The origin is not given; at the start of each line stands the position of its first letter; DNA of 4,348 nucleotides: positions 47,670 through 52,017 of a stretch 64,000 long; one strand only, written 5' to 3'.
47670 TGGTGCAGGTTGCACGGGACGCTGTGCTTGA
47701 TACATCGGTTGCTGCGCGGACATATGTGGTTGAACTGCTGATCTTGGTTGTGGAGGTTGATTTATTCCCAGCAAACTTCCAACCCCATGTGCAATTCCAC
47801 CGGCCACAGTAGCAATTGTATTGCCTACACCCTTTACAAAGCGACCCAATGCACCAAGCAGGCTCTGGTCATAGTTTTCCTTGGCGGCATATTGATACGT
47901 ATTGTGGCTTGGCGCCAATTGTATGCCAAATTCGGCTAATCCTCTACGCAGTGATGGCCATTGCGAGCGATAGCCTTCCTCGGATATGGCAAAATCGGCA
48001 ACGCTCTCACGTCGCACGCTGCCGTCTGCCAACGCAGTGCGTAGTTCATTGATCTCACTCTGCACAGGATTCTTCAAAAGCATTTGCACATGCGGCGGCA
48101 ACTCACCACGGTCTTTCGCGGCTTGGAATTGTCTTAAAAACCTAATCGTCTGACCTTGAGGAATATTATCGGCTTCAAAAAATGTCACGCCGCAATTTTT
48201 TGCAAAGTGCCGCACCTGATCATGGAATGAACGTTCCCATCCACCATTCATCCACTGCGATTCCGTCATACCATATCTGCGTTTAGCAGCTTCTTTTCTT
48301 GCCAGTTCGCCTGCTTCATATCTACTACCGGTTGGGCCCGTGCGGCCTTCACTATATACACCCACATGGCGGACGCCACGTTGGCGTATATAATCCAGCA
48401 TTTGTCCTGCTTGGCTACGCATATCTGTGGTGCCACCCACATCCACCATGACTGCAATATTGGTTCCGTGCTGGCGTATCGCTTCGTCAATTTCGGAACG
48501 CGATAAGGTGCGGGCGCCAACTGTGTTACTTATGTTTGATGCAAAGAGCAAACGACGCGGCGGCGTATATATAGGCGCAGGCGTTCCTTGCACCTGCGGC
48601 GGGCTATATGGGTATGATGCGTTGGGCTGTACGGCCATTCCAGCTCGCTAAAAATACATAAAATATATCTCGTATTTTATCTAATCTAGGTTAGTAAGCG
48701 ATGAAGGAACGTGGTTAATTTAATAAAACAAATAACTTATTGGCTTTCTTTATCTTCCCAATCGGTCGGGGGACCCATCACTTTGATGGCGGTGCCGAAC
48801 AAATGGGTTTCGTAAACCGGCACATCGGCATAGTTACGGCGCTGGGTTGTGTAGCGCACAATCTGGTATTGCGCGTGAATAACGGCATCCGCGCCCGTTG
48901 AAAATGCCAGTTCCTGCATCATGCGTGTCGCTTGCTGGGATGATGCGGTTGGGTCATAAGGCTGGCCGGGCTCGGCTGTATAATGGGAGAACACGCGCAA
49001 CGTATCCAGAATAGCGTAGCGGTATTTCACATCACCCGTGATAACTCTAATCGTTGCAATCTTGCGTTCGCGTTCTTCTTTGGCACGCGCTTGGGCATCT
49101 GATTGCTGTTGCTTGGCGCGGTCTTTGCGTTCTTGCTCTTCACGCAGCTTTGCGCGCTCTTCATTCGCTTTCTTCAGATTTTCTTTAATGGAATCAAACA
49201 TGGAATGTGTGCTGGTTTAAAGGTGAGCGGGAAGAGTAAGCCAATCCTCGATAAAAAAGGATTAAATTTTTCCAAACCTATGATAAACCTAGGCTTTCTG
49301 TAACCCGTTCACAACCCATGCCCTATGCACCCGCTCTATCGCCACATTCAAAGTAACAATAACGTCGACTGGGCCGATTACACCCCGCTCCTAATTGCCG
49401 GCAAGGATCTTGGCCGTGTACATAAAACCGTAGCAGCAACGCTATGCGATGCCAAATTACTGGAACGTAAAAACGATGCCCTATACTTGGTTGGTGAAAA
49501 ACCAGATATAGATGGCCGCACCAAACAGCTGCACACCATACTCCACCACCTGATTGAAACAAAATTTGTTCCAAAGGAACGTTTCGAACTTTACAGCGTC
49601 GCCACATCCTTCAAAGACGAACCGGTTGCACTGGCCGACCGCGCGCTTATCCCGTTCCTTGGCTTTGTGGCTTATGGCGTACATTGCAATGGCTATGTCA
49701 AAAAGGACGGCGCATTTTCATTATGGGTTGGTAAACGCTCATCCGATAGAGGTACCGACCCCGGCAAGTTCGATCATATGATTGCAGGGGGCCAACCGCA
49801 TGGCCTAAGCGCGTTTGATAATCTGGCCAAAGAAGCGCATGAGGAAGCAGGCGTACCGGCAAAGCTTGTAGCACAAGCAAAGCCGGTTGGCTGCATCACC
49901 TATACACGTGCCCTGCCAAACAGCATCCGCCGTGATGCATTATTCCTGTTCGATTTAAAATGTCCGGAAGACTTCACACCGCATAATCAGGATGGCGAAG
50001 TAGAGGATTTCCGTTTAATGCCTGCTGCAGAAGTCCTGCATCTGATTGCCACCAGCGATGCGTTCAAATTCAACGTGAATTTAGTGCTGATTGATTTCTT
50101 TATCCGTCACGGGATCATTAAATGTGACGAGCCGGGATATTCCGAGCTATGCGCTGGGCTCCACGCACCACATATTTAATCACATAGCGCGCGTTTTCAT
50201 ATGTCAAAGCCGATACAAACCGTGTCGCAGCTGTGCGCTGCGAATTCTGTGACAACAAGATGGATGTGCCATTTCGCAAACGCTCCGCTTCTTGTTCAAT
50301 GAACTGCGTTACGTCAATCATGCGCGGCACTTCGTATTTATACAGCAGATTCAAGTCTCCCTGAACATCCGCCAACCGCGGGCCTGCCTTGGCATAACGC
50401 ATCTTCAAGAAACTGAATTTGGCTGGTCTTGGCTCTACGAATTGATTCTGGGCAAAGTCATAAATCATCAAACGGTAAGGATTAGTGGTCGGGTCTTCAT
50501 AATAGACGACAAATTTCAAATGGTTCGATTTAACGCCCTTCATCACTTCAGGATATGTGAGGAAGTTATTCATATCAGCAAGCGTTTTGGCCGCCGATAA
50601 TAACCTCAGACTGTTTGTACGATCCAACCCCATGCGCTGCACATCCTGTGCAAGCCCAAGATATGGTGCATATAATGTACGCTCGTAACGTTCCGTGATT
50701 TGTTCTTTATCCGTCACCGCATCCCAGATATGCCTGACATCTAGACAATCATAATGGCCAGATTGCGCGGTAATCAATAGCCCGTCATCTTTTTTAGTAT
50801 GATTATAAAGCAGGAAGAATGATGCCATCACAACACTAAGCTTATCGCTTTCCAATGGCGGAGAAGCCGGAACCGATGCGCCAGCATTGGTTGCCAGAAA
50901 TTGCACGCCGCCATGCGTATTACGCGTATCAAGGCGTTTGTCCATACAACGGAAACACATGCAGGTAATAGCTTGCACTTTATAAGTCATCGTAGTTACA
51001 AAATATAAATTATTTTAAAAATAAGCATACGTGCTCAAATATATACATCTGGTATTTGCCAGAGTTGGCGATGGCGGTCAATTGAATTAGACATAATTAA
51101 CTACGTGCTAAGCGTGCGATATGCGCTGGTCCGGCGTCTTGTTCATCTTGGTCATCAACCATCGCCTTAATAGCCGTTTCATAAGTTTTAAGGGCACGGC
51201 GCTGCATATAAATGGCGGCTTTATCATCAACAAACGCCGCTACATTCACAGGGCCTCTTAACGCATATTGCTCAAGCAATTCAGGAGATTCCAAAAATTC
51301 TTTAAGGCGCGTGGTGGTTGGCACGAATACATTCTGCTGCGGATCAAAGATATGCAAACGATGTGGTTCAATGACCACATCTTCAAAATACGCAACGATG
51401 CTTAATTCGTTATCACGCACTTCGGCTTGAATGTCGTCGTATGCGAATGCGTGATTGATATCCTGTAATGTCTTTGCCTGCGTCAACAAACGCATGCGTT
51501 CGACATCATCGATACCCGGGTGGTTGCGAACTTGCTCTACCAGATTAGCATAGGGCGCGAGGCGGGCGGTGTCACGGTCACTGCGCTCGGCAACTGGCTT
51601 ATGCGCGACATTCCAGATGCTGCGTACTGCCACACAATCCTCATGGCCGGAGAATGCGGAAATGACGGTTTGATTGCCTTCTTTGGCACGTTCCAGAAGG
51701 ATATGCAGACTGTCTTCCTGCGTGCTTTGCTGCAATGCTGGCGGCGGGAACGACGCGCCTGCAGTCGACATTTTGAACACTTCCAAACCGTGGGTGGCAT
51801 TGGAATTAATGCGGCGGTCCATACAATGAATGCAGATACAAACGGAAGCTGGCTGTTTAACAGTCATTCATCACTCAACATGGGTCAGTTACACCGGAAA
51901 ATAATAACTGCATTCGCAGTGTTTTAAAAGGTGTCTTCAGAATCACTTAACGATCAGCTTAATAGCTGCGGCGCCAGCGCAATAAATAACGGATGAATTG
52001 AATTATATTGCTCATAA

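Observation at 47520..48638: Fifth family member D: a non-muralytic-looking head (possible GH114-like TIM barrel) on the same glycine-zipper/PQ/motif tail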

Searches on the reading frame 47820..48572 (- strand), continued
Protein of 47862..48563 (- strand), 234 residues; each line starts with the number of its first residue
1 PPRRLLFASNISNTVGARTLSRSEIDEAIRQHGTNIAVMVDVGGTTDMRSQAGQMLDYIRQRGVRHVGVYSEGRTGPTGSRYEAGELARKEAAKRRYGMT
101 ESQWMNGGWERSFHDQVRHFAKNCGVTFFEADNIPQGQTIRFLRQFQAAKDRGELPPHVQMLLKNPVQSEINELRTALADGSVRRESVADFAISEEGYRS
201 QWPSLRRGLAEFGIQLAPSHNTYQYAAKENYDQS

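Call 50: search_solved_structures(query=A4, max_evalue=10, show_alignments=3)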
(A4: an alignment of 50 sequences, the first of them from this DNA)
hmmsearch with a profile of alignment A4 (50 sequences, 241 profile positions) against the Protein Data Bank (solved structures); distinct sequences matched with E-value up to 10: 26.
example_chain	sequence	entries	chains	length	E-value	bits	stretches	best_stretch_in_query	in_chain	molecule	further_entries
4hjr_A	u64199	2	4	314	0.026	17.3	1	13-89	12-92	Tyrosine-tRNA ligase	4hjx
9ncq_A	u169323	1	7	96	0.038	16.7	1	114-184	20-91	Tumor necrosis factor receptor superfamily member 6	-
2pxh_A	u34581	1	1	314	0.16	14.7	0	13-87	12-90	Tyrosyl-tRNA synthetase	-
2ygs_A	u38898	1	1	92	0.18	14.5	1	171-226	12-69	APOPTOTIC PROTEASE ACTIVATING FACTOR 1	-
2p1h_A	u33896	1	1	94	0.19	14.5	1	171-226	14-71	Apoptotic protease-activating factor 1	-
3ygs_C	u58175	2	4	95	0.2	14.4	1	171-226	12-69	APOPTOTIC PROTEASE ACTIVATING FACTOR 1 | Apoptotic protease-activating factor 1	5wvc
1c15_A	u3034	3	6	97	0.21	14.3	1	171-226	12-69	APOPTOTIC PROTEASE ACTIVATING FACTOR 1 | PROTEIN (APOPTOTIC PROTEASE ACTIVATING FACTOR 1) | Apoptotic protease-activating factor 1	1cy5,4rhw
8xqk_A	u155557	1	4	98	0.22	14.3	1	171-226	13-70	Apoptotic protease-activating factor 1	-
1cww_A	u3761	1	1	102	0.24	14.2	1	171-226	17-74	APOPTOTIC PROTEASE ACTIVATING FACTOR 1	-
5wve_O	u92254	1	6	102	0.25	14.1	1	171-226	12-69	Apoptotic protease-activating factor 1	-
3qe4_A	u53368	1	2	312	0.29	13.9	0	13-50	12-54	Tyrosyl-tRNA synthetase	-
3ctr_A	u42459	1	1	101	0.36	13.6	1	76-115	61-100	Poly(A)-specific ribonuclease PARN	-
1zh0_A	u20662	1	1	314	0.39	13.4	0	13-50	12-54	Tyrosyl-tRNA synthetase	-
1zh6_A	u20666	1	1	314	0.39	13.4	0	13-50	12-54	Tyrosyl-tRNA synthetase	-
2ag6_A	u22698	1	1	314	0.39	13.4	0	13-50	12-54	Tyrosyl-tRNA synthetase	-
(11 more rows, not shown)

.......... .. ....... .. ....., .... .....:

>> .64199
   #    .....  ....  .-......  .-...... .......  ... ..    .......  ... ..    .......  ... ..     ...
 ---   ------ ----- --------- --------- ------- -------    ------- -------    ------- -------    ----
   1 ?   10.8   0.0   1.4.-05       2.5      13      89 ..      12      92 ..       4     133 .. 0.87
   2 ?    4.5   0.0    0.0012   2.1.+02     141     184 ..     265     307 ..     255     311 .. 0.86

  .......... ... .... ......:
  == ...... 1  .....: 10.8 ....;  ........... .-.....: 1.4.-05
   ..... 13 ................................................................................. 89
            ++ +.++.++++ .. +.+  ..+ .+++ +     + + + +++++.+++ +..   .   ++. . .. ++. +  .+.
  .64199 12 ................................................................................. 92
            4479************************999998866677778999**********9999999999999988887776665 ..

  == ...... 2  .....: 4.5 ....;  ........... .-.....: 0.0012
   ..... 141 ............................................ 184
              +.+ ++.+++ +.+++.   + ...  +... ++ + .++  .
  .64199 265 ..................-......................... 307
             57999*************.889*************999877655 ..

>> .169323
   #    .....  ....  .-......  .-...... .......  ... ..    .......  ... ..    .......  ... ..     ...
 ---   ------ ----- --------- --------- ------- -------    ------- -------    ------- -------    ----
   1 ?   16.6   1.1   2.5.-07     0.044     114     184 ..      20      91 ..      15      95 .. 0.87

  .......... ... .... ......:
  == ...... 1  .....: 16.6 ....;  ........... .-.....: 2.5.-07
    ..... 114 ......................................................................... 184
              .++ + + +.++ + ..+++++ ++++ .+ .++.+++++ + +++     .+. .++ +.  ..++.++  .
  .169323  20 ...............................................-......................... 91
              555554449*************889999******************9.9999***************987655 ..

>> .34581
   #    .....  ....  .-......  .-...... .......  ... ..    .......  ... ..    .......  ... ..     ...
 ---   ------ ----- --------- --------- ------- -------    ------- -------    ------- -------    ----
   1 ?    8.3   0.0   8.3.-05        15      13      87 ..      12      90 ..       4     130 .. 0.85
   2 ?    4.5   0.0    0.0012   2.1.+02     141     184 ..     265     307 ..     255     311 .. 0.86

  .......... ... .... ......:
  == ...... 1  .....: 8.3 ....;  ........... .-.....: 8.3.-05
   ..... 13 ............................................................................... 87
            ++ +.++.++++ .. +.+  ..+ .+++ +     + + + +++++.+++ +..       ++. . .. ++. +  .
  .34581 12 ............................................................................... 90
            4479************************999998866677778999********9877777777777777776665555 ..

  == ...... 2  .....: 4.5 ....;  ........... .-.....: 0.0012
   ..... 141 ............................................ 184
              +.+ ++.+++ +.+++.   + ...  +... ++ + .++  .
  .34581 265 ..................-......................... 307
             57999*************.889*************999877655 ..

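Call 53: find_encoding_contigs(protein=P0009, flank=10000, max_places=3)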
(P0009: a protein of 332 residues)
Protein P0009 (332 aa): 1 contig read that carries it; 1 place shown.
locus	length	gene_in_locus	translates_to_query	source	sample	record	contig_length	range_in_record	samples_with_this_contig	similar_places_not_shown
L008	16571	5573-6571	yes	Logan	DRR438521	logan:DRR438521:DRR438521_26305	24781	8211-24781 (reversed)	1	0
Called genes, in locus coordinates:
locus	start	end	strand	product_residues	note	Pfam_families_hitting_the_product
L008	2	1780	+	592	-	?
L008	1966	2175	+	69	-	-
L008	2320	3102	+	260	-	-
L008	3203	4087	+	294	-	-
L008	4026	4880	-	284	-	PF15916:DUF4743, PF00293:NUDIX (weak)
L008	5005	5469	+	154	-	-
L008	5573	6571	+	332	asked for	-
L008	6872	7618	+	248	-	-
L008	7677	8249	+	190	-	-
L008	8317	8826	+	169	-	-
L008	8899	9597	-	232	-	PF13462:Thioredoxin_4, PF01323:DSBA (faint)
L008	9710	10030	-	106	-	PF05258:DciA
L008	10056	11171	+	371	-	PF00730:HhH-GPD, PF00633:HHH (weak), PF14815:NUDIX_4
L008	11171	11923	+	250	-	-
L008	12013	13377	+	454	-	PF06850:PHB_depo_C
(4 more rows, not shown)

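Call 54: find_encoding_contigs(protein=P0010, flank=10000, max_places=3)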
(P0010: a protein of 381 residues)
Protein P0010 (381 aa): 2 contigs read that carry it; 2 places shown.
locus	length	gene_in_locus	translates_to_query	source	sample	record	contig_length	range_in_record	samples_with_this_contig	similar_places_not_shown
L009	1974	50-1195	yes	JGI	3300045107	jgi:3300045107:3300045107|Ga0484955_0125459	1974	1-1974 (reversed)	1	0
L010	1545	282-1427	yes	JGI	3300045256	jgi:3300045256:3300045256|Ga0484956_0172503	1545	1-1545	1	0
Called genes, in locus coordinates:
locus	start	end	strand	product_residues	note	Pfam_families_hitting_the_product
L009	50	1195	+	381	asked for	-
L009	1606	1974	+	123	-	?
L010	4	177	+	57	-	-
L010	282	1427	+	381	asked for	-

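Call 58: search_protein_families(library=phrogs, alignment_id=A4, max_evalue=0.01)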
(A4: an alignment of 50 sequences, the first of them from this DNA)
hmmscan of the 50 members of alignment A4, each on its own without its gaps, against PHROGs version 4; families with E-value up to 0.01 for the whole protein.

A. member 1, seq(251 aa): 0 families

B. families by the number of members that match (of 50 scanned): 2 families
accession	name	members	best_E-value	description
phrog_21024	-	1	0.0037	-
phrog_17214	-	1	0.0055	endolysin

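Call 59: search_protein_families(library=ncbifam, alignment_id=A4, max_evalue=0.01)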
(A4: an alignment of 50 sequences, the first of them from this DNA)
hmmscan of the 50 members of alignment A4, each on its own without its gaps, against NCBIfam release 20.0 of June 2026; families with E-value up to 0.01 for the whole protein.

A. member 1, seq(251 aa): 0 families

B. families by the number of members that match (of 50 scanned): 1 family
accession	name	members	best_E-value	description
NF002963.0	PRK03634.1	1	0.0014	rhamnulose-1-phosphate aldolase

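Call 77: find_encoding_contigs(protein=P0140, flank=8000, max_places=1)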
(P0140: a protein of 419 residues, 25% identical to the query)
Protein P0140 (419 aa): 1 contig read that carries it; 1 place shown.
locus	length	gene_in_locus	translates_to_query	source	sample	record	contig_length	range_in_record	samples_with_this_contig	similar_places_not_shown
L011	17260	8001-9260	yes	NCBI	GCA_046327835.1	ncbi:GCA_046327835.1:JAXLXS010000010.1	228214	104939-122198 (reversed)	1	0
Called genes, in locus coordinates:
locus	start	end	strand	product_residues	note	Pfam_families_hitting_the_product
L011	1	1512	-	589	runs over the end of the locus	PF00512:HisKA, PF02518:HATPase_c, PF23198:PDE8A_N (weak), PF00072:Response_reg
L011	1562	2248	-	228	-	-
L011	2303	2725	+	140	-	-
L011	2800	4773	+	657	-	PF02897:Peptidase_S9_N, PF00326:Peptidase_S9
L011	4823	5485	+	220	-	-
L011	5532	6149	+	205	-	-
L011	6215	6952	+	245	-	PF03009:GDPD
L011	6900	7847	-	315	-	PF00291:PALP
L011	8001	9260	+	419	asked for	PF01471:PG_binding_1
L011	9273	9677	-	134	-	PF13211:DUF4019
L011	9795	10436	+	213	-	PF02798:GST_N, PF13417:GST_N_3, PF13409:GST_N_2, PF00043:GST_C, PF14497:GST_C_3 (faint), PF13410:GST_C_2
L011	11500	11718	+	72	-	PF03734:YkuD (weak)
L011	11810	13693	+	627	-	PF13453:Zn_ribbon_TFIIB (weak)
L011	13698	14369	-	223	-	PF01183:Glyco_hydro_25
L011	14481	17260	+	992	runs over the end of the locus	PF13569:DUF4132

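Call 78: find_encoding_contigs(protein=P0141, flank=8000, max_places=1)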
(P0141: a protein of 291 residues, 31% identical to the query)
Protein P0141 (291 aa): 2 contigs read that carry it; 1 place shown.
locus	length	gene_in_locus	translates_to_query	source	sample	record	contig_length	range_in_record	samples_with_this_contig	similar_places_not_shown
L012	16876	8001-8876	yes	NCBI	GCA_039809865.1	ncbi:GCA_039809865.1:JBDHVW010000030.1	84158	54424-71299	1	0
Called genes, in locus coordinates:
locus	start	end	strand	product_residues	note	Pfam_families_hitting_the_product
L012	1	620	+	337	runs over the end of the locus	PF00482:T2SSF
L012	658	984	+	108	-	-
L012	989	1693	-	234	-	PF02146:SIR2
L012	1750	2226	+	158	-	-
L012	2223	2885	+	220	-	-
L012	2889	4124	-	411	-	PF08450:SGL (faint), PF13360:PQQ_2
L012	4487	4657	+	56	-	-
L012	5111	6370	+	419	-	-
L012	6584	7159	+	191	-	PF01435:Peptidase_M48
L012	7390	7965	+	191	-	PF00877:NLPC_P60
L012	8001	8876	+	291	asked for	-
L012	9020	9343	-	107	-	-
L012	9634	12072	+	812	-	PF07676:PD40 (faint), PF26549:Tricorn_N (faint)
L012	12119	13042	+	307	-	PF10648:Gmad2 (faint), PF17936:Big_6 (faint), PF17957:Big_7 (faint)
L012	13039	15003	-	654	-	-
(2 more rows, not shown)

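Call 79: find_encoding_contigs(protein=P0029, flank=8000, max_places=1)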
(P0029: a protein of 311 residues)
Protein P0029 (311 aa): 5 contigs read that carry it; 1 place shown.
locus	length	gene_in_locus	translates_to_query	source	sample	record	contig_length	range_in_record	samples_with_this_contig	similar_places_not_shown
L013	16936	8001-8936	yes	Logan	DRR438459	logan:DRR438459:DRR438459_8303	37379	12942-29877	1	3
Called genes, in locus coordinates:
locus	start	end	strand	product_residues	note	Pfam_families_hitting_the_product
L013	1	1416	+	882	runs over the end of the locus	PF01590:GAF, PF13185:GAF_2, PF08448:PAS_4 (weak), PF00989:PAS (weak), PF08448:PAS_4 (weak), PF13426:PAS_9, PF02518:HATPase_c, PF00072:Response_reg, +1 more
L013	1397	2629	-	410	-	PF07690:MFS_1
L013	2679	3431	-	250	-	-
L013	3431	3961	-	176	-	-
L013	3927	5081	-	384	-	PF07690:MFS_1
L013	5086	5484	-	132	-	-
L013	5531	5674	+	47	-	-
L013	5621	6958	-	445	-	PF00668:Condensation (weak), PF03007:WS_DGAT_cat, PF06974:WS_DGAT_C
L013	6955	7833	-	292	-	PF10340:Say1_Mug180, PF20434:BD-FAE, PF07859:Abhydrolase_3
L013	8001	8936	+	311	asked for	-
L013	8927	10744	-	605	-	PF01370:Epimerase, PF07993:NAD_binding_4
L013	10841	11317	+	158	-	-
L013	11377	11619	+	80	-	PF07883:Cupin_2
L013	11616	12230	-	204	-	-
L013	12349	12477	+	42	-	-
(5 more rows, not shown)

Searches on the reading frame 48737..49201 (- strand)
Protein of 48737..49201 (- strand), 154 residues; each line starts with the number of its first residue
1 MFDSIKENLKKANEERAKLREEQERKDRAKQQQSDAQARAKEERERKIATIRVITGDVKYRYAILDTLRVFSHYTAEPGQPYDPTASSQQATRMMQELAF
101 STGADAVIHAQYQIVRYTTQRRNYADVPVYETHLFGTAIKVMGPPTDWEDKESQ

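Call 4: search_protein_families(library=pfam, proteins=[window:48737-49201:-], max_evalue=1)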
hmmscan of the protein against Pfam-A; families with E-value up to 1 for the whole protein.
window:48737-49201:- (154 aa): 2 families
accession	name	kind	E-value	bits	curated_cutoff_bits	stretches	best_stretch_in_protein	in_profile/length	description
PF01906.23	YbjQ_1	-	0.029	15.4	23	1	88-140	58-102/103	Putative heavy-metal-binding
PF11947.13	DUF3464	-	0.73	10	25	0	13-47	11-43/149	Photosynthesis affected mutant 68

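Call 8: search_protein_families(library=ncbifam, proteins=[window:48737-49201:-], max_evalue=1)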
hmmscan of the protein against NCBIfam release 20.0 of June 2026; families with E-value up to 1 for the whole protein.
window:48737-49201:- (154 aa): 0 families

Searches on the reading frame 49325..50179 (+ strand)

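Call 8: search_protein_families(library=ncbifam, proteins=[window:49325-50179:+], max_evalue=1)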
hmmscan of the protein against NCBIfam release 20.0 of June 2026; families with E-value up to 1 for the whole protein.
window:49325-50179:+ (284 aa): 0 families

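Call 9: search_protein_families(library=pfam, proteins=[window:49325-50179:+], max_evalue=0.1)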
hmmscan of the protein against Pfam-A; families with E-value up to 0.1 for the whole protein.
window:49325-50179:+ (284 aa): 2 families
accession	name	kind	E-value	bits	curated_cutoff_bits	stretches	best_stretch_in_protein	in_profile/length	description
PF15916.11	DUF4743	-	1.3e-12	48.2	25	1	6-114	4-116/118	Domain of unknown function (DUF4743)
PF00293.34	NUDIX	-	9.2e-07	29.4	21.1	1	130-242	16-123/134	NUDIX domain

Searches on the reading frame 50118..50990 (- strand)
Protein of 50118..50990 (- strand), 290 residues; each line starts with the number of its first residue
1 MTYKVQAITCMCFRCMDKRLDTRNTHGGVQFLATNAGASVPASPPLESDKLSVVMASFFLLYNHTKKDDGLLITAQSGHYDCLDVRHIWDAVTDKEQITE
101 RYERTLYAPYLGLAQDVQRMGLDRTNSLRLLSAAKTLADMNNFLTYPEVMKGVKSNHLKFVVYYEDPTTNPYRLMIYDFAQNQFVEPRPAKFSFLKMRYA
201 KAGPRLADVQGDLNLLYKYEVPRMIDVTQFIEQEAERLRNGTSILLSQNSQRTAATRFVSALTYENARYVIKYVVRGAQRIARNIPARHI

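Call 4: search_protein_families(library=pfam, proteins=[window:50118-50990:-], max_evalue=1)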
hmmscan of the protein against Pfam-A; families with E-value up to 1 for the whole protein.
window:50118-50990:- (290 aa): 1 family
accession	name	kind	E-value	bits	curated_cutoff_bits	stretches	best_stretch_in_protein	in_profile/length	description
PF24517.2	CBM96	-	0.043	14.1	26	1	223-267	115-157/164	Carbohydrate-binding module family 96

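Call 8: search_protein_families(library=ncbifam, proteins=[window:50118-50990:-], max_evalue=1)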
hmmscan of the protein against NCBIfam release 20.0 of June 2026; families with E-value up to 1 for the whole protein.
window:50118-50990:- (290 aa): 0 families

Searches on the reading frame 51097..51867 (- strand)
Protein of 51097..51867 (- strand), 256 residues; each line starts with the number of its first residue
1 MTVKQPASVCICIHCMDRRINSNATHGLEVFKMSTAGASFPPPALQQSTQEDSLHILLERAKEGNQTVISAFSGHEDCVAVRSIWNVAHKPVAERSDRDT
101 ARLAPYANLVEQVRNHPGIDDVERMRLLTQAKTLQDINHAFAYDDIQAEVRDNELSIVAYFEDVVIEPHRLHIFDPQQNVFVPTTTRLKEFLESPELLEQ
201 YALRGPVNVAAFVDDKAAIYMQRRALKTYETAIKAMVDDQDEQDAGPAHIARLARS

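Call 4: search_protein_families(library=pfam, proteins=[window:51097-51867:-], max_evalue=1)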
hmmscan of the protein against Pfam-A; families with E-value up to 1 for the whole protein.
window:51097-51867:- (256 aa): 2 families
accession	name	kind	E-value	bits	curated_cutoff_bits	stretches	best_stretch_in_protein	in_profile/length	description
PF00484.24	Pro_CA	-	0.00019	22.2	25.7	1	11-162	2-149/156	Carbonic anhydrase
PF17203.10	sCache_3_2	-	0.12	12.9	28.4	1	80-144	14-60/140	Single cache domain 3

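Call 8: search_protein_families(library=ncbifam, proteins=[window:51097-51867:-], max_evalue=1)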
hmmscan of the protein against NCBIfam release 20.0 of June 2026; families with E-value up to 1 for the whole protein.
window:51097-51867:- (256 aa): 0 families
